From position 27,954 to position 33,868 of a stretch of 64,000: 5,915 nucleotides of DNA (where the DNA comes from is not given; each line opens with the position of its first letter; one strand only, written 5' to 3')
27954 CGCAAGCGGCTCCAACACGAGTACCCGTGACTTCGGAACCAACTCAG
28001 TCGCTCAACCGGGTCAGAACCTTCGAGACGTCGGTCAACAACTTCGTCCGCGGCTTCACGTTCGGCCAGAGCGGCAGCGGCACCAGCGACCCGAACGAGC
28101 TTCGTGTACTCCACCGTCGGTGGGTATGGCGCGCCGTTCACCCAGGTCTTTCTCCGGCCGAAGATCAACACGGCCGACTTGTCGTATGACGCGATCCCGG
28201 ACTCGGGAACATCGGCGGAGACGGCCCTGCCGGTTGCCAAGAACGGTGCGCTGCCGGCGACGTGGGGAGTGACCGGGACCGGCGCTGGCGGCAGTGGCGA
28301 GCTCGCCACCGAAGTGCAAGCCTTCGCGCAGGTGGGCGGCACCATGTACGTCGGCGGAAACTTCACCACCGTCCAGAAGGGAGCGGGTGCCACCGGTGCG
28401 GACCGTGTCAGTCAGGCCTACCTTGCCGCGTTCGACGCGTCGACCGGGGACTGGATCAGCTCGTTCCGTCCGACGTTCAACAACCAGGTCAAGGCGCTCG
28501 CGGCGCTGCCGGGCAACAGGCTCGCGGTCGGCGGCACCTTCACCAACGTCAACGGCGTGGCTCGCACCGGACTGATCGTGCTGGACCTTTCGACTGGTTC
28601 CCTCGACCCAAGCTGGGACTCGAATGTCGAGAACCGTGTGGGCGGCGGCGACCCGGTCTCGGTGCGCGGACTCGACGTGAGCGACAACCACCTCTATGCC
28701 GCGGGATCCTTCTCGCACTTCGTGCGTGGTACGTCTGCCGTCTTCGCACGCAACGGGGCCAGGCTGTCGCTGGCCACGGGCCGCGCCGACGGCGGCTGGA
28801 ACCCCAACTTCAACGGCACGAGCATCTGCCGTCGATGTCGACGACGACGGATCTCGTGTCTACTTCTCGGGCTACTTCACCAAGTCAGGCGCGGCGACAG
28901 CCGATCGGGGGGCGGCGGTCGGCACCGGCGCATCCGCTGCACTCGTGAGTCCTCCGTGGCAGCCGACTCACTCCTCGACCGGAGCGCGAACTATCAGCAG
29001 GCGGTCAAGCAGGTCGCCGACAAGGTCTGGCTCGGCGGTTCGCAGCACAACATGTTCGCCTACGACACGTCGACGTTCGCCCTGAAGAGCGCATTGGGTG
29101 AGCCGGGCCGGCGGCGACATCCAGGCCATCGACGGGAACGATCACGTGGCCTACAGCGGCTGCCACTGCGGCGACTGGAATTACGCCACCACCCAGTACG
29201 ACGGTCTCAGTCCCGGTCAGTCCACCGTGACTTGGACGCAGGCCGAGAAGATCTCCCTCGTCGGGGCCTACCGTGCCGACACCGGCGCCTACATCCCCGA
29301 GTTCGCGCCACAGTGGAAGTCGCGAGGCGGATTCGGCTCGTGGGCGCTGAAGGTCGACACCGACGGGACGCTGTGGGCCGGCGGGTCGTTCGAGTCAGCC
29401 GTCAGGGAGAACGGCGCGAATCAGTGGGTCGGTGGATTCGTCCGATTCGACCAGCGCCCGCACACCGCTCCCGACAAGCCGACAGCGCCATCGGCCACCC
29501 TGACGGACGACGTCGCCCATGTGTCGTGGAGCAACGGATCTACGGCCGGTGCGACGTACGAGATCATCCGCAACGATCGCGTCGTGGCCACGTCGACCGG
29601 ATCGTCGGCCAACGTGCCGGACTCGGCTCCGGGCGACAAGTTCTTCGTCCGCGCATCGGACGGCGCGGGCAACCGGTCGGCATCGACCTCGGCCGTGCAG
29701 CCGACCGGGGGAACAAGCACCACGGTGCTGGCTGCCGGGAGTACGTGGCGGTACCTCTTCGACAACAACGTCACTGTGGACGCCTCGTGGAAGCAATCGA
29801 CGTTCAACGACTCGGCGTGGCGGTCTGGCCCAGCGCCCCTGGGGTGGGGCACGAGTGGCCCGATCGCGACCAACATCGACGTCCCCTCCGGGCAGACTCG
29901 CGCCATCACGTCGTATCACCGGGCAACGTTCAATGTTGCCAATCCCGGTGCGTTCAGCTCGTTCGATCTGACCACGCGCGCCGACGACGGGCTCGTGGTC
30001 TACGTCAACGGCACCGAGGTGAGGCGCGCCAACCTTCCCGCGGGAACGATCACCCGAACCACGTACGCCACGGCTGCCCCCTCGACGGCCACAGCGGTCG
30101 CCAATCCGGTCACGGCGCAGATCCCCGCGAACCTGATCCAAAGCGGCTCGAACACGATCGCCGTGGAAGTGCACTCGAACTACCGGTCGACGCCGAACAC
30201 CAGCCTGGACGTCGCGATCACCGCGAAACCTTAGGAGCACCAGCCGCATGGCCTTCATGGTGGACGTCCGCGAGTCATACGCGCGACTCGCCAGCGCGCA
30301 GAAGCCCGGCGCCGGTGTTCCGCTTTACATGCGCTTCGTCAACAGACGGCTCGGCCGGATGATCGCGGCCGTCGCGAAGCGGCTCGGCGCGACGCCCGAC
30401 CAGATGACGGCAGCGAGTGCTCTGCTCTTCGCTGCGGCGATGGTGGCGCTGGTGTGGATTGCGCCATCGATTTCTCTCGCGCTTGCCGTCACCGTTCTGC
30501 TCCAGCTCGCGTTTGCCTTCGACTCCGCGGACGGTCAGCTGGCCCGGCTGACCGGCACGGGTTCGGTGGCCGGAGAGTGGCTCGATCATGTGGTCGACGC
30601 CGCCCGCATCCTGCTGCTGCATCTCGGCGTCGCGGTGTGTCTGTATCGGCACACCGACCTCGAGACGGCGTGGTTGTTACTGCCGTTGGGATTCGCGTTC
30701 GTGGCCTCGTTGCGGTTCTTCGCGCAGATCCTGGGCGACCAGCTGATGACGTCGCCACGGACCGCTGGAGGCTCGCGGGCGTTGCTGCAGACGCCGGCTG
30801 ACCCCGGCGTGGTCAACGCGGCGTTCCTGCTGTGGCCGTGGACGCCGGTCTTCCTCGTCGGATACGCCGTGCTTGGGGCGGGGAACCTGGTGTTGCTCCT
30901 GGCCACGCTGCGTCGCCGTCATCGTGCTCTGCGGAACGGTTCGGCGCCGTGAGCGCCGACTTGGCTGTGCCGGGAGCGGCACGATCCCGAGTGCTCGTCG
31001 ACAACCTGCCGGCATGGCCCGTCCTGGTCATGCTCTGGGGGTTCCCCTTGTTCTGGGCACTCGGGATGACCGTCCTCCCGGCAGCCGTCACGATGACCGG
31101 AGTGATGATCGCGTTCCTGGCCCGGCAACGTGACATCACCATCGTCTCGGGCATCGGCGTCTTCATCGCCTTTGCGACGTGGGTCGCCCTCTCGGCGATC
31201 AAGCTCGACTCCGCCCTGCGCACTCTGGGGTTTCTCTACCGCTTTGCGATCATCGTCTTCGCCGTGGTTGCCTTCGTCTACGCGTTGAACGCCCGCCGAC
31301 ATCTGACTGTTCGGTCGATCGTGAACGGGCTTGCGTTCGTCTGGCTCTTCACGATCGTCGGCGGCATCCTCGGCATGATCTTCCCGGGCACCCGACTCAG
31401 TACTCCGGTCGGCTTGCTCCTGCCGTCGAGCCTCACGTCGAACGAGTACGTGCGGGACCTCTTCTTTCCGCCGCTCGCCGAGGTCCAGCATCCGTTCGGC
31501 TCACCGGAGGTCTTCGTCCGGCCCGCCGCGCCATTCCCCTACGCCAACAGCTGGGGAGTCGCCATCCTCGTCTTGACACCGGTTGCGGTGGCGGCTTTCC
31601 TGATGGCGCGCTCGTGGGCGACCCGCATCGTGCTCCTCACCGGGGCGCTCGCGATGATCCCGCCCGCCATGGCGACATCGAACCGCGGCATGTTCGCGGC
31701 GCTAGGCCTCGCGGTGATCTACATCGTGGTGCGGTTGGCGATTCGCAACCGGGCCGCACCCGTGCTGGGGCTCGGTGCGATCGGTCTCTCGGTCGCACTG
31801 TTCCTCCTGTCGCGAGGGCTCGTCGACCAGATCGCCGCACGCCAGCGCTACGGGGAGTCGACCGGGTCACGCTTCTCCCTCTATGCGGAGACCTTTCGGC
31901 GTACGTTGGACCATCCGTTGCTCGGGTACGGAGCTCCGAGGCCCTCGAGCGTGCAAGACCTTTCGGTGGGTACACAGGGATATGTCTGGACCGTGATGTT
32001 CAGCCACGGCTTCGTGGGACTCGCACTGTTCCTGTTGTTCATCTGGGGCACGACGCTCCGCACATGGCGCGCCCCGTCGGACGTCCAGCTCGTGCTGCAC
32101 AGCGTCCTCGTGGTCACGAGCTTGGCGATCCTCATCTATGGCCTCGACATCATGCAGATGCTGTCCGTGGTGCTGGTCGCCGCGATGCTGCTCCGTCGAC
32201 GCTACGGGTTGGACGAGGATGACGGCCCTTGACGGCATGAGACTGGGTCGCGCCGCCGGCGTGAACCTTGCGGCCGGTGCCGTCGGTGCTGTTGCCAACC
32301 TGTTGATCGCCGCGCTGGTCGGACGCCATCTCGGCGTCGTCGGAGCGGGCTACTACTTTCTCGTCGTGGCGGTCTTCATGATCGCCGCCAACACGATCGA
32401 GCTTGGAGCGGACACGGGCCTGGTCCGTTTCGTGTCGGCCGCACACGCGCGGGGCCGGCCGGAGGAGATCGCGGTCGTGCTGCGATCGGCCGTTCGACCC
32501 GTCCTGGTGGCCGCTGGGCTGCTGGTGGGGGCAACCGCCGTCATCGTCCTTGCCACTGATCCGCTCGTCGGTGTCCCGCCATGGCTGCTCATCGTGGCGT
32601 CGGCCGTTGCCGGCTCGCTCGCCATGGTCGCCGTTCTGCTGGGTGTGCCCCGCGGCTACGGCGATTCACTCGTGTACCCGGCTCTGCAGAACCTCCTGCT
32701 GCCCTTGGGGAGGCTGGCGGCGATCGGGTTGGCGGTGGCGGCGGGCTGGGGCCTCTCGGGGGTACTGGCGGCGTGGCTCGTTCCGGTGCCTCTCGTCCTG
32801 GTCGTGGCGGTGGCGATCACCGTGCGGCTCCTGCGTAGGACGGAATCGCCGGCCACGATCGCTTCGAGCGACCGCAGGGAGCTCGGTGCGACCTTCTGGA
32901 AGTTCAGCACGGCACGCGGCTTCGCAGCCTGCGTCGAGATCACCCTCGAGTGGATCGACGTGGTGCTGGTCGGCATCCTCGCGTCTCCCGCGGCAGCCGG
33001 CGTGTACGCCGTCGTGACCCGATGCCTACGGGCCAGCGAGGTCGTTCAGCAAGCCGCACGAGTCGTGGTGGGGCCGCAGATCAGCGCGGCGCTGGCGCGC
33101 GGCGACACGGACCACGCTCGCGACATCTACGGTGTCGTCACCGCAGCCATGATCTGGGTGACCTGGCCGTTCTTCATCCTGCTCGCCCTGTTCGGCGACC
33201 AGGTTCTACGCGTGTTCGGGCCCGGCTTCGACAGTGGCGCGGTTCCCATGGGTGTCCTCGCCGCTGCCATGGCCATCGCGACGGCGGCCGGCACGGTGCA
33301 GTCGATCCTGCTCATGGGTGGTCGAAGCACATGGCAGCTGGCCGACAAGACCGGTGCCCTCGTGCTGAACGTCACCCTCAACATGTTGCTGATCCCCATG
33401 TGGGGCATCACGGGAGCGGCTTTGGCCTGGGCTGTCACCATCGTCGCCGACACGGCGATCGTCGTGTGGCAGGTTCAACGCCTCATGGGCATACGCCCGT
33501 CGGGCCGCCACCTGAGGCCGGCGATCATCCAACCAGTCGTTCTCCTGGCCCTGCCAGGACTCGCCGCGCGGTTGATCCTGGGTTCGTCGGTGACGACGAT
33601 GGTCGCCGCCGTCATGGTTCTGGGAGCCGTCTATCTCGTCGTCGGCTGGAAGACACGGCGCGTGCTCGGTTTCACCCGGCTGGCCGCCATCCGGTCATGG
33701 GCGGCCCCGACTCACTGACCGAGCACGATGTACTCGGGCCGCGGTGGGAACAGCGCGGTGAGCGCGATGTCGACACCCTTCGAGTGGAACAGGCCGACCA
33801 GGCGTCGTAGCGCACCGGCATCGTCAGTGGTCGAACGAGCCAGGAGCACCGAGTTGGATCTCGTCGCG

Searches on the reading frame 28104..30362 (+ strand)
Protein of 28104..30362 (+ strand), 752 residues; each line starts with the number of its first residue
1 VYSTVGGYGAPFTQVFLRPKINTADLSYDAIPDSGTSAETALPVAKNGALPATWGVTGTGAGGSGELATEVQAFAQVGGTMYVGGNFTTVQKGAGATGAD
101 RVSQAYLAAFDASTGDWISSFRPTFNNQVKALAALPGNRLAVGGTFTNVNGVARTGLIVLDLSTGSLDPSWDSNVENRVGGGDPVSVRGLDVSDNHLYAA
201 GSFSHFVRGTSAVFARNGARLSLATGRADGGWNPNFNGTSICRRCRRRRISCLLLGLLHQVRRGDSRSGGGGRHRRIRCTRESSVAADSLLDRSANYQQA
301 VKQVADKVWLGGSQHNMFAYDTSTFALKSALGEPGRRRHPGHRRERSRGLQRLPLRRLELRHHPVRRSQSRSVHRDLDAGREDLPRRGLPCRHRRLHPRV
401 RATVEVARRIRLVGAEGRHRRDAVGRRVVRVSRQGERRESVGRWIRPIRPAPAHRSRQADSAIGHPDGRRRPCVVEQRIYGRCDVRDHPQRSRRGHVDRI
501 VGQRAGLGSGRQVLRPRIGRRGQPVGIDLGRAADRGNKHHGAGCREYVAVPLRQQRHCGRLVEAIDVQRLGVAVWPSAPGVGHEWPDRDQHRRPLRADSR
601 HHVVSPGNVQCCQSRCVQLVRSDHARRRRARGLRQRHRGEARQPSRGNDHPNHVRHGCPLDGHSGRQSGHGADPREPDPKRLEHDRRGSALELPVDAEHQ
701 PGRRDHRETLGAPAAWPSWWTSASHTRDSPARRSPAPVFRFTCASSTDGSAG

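Call 20: search_protein_families(library=pfam, proteins=[window:28104-30362:+], max_evalue=0.001)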
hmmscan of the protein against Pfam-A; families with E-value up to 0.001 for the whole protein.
window:28104-30362:+ (752 aa): 1 family
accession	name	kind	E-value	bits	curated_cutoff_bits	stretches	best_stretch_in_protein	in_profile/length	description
PF17164.10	DUF5122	-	0.00046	20.8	27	0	139-170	5-35/36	Domain of unknown function (DUF5122) beta-propeller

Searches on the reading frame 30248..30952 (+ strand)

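Call 20: search_protein_families(library=pfam, proteins=[window:30248-30952:+], max_evalue=0.001)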
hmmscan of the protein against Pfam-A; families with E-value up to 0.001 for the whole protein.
window:30248-30952:+ (234 aa): 1 family
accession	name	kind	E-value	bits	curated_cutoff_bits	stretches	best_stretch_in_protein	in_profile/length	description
PF01066.26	CDP-OH_P_transf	-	4.5e-08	34.1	22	1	49-160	3-107/152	CDP-alcohol phosphatidyltransferase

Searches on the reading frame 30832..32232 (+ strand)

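Call 20: search_protein_families(library=pfam, proteins=[window:30832-32232:+], max_evalue=0.001)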
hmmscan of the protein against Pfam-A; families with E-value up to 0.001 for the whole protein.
window:30832-32232:+ (466 aa): 1 family
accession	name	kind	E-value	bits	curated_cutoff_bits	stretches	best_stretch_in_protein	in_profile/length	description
PF04932.20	Wzy_C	-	1.1e-07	32.2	31.7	1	273-400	4-148/149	O-Antigen ligase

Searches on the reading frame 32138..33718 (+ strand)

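Call 20: search_protein_families(library=pfam, proteins=[window:32138-33718:+], max_evalue=0.001)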
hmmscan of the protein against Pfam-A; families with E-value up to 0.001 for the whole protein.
window:32138-33718:+ (526 aa): 1 family
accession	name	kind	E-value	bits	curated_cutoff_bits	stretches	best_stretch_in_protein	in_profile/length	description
PF01943.22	Polysacc_synt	-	3.5e-07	30.4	28.2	1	38-303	3-257/274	Polysaccharide biosynthesis protein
